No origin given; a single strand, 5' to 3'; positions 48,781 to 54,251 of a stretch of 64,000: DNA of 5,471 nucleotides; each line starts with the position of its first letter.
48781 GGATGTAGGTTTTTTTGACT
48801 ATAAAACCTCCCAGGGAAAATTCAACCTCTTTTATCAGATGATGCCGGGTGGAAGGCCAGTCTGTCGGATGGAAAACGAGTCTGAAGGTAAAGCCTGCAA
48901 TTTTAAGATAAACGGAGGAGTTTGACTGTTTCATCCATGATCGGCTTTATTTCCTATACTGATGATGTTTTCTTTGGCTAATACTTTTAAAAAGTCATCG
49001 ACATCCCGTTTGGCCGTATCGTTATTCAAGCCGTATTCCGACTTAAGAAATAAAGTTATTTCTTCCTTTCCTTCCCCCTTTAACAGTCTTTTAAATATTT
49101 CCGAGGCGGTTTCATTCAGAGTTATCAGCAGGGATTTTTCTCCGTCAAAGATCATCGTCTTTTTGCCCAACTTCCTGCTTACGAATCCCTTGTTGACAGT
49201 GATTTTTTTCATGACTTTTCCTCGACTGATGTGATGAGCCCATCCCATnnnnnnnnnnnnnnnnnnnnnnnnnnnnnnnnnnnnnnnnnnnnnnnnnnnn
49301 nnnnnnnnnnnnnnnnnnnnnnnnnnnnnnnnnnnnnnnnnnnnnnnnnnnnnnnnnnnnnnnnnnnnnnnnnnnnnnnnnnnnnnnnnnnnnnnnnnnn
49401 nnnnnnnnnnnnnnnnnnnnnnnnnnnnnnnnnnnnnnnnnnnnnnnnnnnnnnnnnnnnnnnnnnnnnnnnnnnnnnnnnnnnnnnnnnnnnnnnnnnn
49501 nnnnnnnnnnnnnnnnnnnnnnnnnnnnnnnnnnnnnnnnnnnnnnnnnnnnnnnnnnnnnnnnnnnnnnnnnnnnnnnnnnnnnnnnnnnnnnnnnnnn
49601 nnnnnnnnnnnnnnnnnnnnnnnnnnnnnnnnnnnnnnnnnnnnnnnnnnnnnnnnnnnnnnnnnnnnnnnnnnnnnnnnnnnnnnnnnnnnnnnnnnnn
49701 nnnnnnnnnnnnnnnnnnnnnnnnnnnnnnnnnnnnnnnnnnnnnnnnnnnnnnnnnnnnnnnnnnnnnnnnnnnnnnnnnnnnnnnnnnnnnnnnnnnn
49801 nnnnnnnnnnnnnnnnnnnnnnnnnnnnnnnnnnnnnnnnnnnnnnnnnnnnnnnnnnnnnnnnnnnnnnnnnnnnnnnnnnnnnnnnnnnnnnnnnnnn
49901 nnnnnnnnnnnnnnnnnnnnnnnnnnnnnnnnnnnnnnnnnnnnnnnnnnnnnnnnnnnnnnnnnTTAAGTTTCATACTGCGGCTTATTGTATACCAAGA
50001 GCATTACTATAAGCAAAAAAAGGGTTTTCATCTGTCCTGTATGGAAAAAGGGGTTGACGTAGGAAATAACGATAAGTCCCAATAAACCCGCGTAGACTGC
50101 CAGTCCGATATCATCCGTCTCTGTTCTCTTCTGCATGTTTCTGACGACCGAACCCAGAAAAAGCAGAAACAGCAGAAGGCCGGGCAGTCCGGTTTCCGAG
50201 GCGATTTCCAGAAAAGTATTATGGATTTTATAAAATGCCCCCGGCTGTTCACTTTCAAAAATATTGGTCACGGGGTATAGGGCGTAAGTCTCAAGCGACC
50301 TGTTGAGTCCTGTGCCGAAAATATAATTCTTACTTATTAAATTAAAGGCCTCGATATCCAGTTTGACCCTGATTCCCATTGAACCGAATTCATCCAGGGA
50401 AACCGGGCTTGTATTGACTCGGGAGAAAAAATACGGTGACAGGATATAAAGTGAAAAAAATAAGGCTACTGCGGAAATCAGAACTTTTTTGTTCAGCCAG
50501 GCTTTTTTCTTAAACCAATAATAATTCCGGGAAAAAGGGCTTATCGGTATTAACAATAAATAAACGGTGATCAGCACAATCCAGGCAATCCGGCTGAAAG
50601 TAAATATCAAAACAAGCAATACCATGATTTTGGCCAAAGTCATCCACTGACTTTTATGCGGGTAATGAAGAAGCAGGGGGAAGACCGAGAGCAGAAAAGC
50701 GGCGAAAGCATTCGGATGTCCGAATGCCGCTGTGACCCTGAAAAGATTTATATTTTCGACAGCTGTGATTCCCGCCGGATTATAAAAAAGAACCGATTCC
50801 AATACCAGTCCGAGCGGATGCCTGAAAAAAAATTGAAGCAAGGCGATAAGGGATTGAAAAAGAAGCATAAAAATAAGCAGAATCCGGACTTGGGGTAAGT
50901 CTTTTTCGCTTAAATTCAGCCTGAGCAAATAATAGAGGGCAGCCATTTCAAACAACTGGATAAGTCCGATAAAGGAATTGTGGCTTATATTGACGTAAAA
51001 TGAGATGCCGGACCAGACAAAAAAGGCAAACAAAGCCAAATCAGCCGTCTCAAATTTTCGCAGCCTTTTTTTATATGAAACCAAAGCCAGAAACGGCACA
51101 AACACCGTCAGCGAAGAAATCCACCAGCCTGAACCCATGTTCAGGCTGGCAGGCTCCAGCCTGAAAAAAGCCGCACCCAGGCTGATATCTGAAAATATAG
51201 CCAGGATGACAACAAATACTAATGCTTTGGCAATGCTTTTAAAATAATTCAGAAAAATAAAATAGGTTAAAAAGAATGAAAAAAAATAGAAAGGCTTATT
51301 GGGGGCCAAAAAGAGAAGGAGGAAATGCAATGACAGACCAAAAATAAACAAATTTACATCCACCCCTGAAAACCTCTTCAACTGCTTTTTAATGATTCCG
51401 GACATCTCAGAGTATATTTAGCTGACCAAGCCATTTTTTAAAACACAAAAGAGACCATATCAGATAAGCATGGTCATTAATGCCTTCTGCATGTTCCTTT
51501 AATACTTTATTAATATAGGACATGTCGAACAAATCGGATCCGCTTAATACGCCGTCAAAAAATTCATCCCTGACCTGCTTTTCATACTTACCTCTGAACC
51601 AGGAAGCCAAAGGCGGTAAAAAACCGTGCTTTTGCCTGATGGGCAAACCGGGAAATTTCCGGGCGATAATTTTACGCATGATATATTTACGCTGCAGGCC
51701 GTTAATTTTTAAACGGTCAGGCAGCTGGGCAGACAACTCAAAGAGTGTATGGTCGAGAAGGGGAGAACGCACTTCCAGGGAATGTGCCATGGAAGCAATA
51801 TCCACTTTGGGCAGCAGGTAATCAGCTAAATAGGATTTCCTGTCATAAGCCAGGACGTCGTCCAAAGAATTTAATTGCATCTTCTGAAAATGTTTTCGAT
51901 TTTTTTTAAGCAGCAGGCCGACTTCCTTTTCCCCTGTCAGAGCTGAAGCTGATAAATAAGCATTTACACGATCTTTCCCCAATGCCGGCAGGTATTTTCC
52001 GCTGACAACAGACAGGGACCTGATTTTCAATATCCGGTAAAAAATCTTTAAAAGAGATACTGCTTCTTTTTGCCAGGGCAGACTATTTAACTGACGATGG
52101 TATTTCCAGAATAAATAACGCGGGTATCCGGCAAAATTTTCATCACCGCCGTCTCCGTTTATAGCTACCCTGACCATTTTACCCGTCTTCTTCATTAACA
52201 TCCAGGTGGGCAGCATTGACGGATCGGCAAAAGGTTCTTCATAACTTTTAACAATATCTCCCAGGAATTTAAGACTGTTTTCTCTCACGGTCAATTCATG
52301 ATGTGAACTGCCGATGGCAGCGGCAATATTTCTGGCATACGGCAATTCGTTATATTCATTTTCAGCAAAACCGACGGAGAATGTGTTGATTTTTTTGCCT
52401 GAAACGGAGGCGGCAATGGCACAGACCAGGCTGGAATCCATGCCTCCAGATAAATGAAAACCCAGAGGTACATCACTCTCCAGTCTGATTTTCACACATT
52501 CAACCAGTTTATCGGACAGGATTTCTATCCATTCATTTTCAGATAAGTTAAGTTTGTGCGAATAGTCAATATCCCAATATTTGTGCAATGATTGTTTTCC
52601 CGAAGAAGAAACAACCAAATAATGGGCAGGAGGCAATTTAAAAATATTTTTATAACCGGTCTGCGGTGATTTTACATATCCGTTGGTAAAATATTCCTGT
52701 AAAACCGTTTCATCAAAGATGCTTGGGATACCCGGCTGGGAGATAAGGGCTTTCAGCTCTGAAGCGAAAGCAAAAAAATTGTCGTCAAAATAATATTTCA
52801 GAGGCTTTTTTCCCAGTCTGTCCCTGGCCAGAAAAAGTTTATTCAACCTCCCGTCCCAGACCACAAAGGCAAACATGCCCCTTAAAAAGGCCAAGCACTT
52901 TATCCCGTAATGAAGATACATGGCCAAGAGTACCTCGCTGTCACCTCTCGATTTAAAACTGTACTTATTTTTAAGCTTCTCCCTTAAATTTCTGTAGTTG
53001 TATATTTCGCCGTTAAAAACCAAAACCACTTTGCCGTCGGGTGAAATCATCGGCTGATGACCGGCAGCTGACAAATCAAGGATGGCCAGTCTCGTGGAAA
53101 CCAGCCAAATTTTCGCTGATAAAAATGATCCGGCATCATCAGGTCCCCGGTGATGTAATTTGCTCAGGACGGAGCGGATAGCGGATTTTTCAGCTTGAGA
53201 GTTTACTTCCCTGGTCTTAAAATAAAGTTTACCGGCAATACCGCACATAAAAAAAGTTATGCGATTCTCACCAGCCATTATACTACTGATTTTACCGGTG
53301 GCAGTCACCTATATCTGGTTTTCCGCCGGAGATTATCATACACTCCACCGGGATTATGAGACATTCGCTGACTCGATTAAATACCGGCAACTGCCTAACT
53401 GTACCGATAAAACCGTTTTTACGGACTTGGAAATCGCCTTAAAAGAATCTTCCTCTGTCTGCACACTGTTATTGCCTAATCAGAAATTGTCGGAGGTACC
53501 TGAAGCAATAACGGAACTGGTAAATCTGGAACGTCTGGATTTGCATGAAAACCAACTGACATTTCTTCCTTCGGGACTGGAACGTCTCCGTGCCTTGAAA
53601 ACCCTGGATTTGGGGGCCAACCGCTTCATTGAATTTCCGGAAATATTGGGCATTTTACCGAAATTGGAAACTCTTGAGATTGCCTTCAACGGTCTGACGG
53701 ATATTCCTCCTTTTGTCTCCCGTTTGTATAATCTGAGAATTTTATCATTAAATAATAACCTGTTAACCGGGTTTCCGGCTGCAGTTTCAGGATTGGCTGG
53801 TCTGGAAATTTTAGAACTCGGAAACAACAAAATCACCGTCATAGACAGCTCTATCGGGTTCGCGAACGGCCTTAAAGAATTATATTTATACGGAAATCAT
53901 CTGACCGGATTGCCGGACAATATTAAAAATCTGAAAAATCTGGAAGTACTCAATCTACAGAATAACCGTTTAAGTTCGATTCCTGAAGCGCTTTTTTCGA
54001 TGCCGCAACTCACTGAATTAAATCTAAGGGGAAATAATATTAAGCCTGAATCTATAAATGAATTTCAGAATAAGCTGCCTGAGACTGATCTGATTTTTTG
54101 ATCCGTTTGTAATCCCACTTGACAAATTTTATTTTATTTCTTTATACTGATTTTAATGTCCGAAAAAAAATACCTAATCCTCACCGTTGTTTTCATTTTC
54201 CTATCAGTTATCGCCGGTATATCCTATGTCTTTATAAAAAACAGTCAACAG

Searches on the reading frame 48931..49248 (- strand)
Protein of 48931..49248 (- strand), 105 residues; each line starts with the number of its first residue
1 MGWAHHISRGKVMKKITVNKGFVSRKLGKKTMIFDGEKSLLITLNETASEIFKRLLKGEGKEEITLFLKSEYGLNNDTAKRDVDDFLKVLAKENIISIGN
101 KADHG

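Call 42: search_protein_families(library=pfam, proteins=[window:48931-49248:-], max_evalue=0.00001)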
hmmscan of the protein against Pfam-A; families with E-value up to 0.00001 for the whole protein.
window:48931-49248:- (105 aa): 1 family
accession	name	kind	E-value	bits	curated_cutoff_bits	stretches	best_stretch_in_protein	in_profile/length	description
PF05402.18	PqqD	-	4.9e-12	46.4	23.4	1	32-96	3-67/67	Coenzyme PQQ synthesis protein D (PqqD)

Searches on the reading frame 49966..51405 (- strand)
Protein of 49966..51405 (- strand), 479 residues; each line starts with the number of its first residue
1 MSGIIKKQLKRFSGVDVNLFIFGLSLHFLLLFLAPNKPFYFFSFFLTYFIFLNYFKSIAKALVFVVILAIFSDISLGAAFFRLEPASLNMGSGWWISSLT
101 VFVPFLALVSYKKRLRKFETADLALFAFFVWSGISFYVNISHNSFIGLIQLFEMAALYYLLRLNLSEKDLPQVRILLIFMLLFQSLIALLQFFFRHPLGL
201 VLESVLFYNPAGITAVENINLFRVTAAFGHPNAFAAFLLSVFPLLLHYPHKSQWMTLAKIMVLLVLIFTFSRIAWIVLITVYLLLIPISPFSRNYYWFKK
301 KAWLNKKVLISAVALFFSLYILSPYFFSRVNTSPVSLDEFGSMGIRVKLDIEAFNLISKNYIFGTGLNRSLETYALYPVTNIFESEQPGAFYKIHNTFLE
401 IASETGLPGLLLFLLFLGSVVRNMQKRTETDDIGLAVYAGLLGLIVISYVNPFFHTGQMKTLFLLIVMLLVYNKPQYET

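Call 43: search_protein_families(library=pfam, proteins=[window:49966-51405:-], max_evalue=0.00001)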
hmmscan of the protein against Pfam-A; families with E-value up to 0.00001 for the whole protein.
window:49966-51405:- (479 aa): 1 family
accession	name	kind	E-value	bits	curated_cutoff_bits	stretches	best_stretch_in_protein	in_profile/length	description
PF04932.20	Wzy_C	-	1.3e-17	64.4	31.7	1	259-414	3-149/149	O-Antigen ligase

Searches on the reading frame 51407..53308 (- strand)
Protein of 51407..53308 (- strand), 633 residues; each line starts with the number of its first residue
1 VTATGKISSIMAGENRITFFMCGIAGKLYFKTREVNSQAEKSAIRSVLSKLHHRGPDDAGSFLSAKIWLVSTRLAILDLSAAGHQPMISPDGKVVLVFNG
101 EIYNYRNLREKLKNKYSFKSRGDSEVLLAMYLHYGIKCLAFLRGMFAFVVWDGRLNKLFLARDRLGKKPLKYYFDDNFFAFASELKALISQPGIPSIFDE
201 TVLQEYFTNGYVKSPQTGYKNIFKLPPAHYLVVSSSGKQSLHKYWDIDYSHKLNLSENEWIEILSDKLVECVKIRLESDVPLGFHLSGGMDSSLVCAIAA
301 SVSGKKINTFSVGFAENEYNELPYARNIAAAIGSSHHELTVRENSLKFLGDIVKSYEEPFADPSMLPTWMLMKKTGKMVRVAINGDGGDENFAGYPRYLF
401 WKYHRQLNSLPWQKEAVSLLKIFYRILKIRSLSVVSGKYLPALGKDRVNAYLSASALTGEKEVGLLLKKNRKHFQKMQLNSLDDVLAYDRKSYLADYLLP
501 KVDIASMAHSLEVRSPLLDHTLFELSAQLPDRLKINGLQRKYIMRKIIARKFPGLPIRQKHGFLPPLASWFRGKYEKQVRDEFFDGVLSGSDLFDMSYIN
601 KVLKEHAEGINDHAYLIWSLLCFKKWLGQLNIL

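Call 43: search_protein_families(library=pfam, proteins=[window:51407-53308:-], max_evalue=0.00001)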
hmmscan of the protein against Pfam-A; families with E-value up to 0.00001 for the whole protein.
window:51407-53308:- (633 aa): 3 families
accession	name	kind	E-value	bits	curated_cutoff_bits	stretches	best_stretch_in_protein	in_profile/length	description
PF00733.27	Asn_synthase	-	3.4e-78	264.2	21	1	265-627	3-353/354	Asparagine synthase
PF13537.11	GATase_7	-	1.4e-42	145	25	1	72-189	2-122/123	Glutamine amidotransferase domain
PF13522.11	GATase_6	-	3.4e-40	137.5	27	1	56-184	1-130/130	Glutamine amidotransferase domain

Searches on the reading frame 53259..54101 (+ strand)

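Call 43: search_protein_families(library=pfam, proteins=[window:53259-54101:+], max_evalue=0.00001)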
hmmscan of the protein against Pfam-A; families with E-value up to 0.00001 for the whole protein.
window:53259-54101:+ (280 aa): 7 families
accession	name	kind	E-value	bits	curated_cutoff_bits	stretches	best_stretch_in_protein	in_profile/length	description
PF13855.12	LRR_8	-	4.5e-32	110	27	3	204-261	2-61/61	Leucine rich repeat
PF12799.13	LRR_4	-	1.5e-31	108.1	27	4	226-269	1-42/44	Leucine Rich repeats (2 copies)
PF00560.39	LRR_1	-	6e-20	67.5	20.6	0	227-247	1-22/23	Leucine Rich Repeat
PF23598.1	LRR_14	-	2.1e-19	69.9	40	2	153-260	43-150/353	Leucine-rich repeat region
PF23211.1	LRR_LRWD1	-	2.4e-09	37.6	28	0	150-223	35-106/190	Leucine-rich repeat and WD repeat-containing protein 1, LRR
PF25019.1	LRR_R13L1-DRL21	-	1.5e-06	28.6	27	0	203-257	69-125/127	R13L1/DRL21 LRRs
PF14580.12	LRR_9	-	8.3e-06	25.9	30.5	0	89-170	43-126/175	Leucine-rich repeat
